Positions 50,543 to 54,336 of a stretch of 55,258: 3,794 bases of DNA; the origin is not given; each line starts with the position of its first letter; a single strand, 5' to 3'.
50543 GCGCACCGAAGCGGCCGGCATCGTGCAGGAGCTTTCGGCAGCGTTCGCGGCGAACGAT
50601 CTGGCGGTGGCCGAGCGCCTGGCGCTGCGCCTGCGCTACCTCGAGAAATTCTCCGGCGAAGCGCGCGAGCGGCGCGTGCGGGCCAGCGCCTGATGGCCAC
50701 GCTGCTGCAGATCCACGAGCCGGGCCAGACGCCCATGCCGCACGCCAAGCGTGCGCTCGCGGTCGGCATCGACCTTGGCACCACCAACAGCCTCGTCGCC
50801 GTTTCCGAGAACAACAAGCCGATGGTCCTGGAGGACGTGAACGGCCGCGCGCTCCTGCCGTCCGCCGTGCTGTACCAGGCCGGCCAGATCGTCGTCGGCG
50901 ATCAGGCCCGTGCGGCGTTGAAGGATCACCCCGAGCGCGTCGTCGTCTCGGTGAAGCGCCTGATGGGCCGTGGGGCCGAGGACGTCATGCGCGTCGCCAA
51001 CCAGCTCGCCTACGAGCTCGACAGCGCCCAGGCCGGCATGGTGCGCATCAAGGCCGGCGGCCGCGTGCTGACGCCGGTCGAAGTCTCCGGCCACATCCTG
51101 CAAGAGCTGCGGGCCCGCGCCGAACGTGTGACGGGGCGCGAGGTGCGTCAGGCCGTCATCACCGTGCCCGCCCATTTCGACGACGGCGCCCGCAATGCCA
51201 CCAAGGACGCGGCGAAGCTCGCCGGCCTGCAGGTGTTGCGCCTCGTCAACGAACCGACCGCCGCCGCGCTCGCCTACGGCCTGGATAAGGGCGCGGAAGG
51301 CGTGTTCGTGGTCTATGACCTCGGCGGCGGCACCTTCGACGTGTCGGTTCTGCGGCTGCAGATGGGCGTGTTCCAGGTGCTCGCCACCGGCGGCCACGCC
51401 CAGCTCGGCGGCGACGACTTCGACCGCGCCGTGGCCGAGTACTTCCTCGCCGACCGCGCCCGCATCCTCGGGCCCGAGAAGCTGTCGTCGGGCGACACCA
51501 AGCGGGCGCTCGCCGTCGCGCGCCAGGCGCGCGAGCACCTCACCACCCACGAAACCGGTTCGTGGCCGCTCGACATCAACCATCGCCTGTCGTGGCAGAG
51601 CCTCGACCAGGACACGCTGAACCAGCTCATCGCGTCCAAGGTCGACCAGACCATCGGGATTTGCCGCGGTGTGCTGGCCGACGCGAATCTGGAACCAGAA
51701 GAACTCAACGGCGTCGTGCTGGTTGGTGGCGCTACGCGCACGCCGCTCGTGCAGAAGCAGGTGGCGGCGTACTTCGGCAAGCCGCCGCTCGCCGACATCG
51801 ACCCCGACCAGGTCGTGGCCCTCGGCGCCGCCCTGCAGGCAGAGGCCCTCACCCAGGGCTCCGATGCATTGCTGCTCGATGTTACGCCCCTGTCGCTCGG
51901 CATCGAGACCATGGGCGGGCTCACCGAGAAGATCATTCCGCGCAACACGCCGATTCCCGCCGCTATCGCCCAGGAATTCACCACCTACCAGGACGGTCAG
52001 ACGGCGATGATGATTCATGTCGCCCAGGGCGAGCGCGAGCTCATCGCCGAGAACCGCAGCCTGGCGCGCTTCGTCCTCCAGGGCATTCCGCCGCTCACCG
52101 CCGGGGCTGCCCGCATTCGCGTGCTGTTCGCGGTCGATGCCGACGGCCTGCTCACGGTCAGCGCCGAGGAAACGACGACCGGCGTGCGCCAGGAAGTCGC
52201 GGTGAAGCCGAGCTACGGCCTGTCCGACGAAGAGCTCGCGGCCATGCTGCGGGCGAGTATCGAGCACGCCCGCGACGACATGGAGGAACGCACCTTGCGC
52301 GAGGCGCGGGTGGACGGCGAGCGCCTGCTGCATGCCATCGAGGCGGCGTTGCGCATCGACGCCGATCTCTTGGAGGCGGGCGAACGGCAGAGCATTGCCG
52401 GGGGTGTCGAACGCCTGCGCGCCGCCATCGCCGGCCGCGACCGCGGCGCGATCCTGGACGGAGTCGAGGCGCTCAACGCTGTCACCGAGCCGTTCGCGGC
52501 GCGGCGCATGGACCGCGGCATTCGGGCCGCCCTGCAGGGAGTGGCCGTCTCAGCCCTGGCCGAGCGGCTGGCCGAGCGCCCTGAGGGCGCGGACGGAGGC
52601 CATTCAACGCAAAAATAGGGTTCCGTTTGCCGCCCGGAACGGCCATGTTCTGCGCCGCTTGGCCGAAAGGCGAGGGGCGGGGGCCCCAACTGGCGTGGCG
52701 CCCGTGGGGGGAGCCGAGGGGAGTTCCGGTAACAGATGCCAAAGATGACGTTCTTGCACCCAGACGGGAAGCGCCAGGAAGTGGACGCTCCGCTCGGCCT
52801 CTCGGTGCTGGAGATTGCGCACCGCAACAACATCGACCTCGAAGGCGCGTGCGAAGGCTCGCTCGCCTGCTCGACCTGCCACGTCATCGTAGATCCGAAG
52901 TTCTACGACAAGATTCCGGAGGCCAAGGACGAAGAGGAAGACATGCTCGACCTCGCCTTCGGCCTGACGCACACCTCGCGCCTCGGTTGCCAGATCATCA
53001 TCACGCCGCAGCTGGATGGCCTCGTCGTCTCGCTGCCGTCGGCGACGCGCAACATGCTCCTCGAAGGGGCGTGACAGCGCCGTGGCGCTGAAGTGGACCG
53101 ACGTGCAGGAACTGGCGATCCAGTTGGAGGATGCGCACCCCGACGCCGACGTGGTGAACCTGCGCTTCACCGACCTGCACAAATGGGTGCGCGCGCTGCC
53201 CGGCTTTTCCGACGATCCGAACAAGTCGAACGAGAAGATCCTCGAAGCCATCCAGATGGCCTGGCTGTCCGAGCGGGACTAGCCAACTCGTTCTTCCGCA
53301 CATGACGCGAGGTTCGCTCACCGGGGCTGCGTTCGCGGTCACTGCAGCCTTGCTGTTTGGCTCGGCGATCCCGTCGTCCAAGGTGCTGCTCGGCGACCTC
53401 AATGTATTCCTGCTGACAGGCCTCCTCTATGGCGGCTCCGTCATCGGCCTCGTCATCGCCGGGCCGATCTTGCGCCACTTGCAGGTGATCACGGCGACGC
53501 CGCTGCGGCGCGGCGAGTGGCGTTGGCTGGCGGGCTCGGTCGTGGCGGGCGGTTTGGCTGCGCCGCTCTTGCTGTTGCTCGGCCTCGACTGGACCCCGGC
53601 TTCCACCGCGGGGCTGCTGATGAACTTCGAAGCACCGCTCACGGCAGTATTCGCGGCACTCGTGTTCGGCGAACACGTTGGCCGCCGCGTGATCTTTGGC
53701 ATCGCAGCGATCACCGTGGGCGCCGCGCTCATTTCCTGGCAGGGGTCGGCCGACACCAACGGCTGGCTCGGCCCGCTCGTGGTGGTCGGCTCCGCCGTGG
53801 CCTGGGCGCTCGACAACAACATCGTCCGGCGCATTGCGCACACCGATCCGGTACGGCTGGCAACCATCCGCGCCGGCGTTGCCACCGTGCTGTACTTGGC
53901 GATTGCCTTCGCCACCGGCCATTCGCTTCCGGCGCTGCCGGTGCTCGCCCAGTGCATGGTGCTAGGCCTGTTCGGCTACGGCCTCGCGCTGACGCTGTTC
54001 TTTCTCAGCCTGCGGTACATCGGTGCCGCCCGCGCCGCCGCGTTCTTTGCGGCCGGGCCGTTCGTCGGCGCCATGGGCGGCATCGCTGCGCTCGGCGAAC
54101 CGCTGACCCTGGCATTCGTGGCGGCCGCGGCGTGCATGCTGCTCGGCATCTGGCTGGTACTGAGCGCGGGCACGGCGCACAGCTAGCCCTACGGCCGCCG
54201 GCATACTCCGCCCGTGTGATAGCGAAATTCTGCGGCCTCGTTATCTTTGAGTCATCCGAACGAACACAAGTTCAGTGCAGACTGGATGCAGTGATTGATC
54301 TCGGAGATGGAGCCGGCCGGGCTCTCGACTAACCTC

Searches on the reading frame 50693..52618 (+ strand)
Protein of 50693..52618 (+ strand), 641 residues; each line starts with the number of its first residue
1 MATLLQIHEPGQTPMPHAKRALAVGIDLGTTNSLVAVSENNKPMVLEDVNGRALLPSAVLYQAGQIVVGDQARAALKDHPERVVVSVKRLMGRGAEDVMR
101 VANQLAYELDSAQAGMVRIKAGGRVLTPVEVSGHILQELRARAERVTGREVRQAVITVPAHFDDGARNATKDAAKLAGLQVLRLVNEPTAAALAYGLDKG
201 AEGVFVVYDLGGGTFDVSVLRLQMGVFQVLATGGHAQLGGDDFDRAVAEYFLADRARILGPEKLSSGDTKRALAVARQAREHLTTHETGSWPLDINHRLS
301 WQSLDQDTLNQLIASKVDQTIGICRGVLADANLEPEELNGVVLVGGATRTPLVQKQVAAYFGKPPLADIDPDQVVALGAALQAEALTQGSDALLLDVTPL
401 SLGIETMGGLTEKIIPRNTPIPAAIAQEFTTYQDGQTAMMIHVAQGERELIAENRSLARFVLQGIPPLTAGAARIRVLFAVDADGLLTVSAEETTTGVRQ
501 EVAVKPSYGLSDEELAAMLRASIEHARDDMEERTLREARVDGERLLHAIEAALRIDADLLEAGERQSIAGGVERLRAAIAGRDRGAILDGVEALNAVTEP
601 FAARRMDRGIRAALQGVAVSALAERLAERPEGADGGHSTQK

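Call 58: list_cluster_members(proteins=[window:50693-52618:+, window:52736-53074:+, P0004, P0010, P0012])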
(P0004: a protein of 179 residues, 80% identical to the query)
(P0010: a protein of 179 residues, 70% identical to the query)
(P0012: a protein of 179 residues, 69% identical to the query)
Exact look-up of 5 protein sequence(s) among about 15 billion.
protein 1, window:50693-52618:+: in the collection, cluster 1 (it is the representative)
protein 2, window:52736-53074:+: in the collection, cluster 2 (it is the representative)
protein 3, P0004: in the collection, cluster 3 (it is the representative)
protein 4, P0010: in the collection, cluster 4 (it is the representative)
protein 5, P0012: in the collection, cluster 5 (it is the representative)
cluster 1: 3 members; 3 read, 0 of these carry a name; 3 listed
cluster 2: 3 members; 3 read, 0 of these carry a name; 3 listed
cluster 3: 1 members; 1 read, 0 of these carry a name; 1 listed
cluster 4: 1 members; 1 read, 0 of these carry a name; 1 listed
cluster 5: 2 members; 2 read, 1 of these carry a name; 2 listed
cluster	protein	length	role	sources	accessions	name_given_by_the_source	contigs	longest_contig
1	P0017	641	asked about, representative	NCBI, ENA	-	-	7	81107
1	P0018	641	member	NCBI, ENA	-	-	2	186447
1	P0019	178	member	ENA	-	-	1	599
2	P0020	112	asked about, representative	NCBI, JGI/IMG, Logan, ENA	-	-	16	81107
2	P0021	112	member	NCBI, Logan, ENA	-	-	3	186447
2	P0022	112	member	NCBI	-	-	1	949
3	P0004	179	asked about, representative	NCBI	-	-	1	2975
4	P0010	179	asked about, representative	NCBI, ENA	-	-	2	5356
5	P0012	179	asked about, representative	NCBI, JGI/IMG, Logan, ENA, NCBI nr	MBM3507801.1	MAG: sel1 repeat family protein [Alphaproteobacteria bacterium] | sel1 repeat family protein [Alphaproteobacteria bacterium]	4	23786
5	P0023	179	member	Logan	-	-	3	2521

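Call 65: find_homologous_proteins(query=window:50693-52618:+, max_evalue=1e-100)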
Query window:50693-52618:+ (641 aa): 7999 proteins with E <= 1e-100 among 8000 candidates; the best 120 are listed.
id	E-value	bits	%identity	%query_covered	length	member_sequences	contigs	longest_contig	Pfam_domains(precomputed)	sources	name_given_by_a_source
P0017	0.0e+0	1364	100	100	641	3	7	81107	PF00012.27,PF06723.20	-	-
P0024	0.0e+0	1177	85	100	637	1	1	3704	PF00012.27,PF06723.20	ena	-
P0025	0.0e+0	1073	79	98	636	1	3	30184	PF00012.27,PF06723.20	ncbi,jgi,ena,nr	ncbi:MAG: Fe-S protein assembly chaperone HscA [Alphaproteobacteria bacterium]|nr:Fe-S protein assem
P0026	0.0e+0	1065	78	98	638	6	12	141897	PF00012.27,PF06723.20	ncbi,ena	-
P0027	0.0e+0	1064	79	98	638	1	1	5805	PF00012.27,PF06723.20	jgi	jgi:molecular chaperone HscA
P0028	0.0e+0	1050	78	98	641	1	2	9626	PF00012.27,PF06723.20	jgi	jgi:molecular chaperone HscA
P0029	0.0e+0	1049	78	99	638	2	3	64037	PF00012.27,PF06723.20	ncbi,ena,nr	ncbi:MAG: Fe-S protein assembly chaperone HscA [Alphaproteobacteria bacterium]|nr:Fe-S protein assem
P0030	0.0e+0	1048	77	99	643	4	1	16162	PF00012.27,PF06723.20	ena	-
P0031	0.0e+0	1034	77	99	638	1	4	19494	PF00012.27,PF06723.20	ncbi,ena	-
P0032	7.3e-259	879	68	98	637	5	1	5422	PF00012.27,PF06723.20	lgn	-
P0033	9.4e-250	848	66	98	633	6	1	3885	PF00012.27,PF06723.20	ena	-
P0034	1.2e-245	835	64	98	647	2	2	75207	PF00012.27,PF06723.20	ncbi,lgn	-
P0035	9.5e-242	822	64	98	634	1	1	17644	PF00012.27,PF06723.20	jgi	jgi:molecular chaperone HscA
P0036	9.4e-241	819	64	97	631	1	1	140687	PF00012.27,PF06723.20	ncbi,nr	ncbi:MAG: Fe-S protein assembly chaperone HscA [Rhodospirillales bacterium]|nr:Fe-S protein assembly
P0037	3.6e-240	817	65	98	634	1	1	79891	PF00012.27,PF06723.20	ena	-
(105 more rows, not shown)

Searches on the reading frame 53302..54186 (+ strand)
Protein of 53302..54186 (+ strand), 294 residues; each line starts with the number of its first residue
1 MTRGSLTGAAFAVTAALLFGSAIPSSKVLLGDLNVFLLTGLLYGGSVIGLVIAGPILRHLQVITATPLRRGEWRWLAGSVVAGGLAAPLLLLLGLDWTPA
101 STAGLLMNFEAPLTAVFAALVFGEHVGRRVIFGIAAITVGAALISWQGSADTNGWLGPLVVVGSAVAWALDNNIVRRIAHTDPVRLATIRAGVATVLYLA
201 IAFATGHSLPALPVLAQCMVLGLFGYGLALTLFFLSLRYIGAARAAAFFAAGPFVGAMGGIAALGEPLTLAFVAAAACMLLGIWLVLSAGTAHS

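Call 9: find_encoding_contigs(protein=window:53302-54186:+, flank=10000, max_places=10)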
Protein window:53302-54186:+ (294 aa): 12 contigs read that carry it; 10 places shown.
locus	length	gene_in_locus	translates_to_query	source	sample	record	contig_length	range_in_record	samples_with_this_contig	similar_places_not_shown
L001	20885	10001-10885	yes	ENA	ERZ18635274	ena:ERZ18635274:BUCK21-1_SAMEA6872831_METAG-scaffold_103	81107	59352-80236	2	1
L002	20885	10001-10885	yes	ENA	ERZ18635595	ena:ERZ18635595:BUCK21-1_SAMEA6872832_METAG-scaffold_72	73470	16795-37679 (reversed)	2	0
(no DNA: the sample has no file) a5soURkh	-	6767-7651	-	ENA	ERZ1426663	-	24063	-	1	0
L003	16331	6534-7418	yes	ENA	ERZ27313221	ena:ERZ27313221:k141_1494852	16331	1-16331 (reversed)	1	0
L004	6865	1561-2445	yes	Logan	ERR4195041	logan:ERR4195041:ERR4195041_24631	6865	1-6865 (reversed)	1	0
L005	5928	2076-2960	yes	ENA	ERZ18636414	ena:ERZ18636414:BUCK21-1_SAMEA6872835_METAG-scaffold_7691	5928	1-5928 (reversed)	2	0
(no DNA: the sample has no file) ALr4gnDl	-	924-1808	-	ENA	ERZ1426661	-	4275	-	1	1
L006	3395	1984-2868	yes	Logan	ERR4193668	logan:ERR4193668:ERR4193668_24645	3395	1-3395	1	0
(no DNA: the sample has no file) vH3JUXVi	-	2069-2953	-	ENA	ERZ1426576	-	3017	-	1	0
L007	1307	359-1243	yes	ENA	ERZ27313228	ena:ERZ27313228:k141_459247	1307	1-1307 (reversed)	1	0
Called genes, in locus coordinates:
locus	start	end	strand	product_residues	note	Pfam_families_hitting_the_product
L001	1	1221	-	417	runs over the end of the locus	PF00579:tRNA-synt_1b, PF01479:S4 (weak)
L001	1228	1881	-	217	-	PF02129:Peptidase_S15, PF12146:Hydrolase_4, PF20408:Abhydrolase_11 (faint), PF12697:Abhydrolase_6 (weak), PF00561:Abhydrolase_1, PF00326:Peptidase_S9 (faint), PF01738:DLH (weak)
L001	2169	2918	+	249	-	PF06426:SATase_N (weak), PF00132:Hexapep (weak)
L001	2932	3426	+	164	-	PF02082:Rrf2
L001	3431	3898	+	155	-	PF00266:Aminotran_5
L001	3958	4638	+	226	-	PF00266:Aminotran_5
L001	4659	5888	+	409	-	PF00266:Aminotran_5, PF00155:Aminotran_1_2 (weak), PF01041:DegT_DnrJ_EryC1 (weak), PF01212:Beta_elim_lyase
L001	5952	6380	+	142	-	PF01592:NifU_N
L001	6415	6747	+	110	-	PF01521:Fe-S_biosyn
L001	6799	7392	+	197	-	PF07743:HSCB_C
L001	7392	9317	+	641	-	PF00012:HSP70, PF06723:MreB_Mbl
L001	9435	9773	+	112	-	PF00111:Fer2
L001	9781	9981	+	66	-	PF04384:Fe-S_assembly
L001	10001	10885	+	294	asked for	PF00892:EamA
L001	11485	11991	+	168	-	PF08238:Sel1 (weak)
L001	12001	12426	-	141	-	PF01592:NifU_N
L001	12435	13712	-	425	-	PF00155:Aminotran_1_2, PF00266:Aminotran_5, PF01041:DegT_DnrJ_EryC1 (weak), PF01053:Cys_Met_Meta_PP (weak)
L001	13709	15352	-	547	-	PF01128:IspD (weak), PF12804:NTP_transf_3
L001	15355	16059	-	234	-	PF13478:XdhC_C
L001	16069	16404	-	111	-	PF02625:XdhC_CoxI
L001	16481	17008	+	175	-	-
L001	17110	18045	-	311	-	PF04187:Cofac_haem_bdg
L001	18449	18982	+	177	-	PF00313:CSD, PF08206:OB_RNB (faint), PF00313:CSD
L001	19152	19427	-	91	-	-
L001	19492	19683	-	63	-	-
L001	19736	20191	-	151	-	-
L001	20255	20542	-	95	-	PF10685:KGG (weak)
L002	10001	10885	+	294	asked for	PF00892:EamA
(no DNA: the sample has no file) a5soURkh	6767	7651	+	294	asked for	PF00892:EamA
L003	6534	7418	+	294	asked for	PF00892:EamA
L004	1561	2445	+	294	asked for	PF00892:EamA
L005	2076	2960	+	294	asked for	PF00892:EamA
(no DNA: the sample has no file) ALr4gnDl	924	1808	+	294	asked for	PF00892:EamA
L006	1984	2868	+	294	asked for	PF00892:EamA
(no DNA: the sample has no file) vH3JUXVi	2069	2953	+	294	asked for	PF00892:EamA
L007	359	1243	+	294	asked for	PF00892:EamA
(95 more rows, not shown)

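Call 63: search_protein_families(library=pfam, proteins=[L001:11461-11991:+], max_evalue=0.1)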
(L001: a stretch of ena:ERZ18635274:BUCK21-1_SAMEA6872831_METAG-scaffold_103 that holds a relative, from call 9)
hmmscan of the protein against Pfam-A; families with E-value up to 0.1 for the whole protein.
L001:11461-11991:+ (176 aa): 1 family
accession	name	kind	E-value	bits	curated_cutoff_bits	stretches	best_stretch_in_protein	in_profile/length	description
PF08238.18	Sel1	-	6.9e-17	61.7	30.7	2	92-121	3-32/36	Sel1 repeat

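Call 64: search_protein_families(library=ncbifam, proteins=[L001:11461-11991:+], max_evalue=0.1)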
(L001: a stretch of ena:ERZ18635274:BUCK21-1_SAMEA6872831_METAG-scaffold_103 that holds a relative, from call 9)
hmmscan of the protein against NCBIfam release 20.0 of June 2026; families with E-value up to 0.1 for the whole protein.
L001:11461-11991:+ (176 aa): 4 families
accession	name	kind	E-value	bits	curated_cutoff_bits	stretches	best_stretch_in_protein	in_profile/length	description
NF033786.1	phenyl_MerG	equivalog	8.3e-06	25.9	350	1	32-101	35-112/217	phenylmercury resistance protein MerG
NF047621.1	FlgprotMotXVib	equivalog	9.2e-05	22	330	1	35-141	89-192/211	flagellar protein MotX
NF045484.1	TransRegExoR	equivalog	0.00011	21.5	450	1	79-120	150-191/267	exopolysaccharide production regulator ExoR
NF038194.1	AlgK_TPR_lipo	equivalog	0.00016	20.5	700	1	37-121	317-400/448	alginate biosynthesis TPR repeat lipoprotein AlgK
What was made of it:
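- Tried and rejected: Gene X has no Pfam or NCBIfam family that could hint at function (calls 63, 64).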
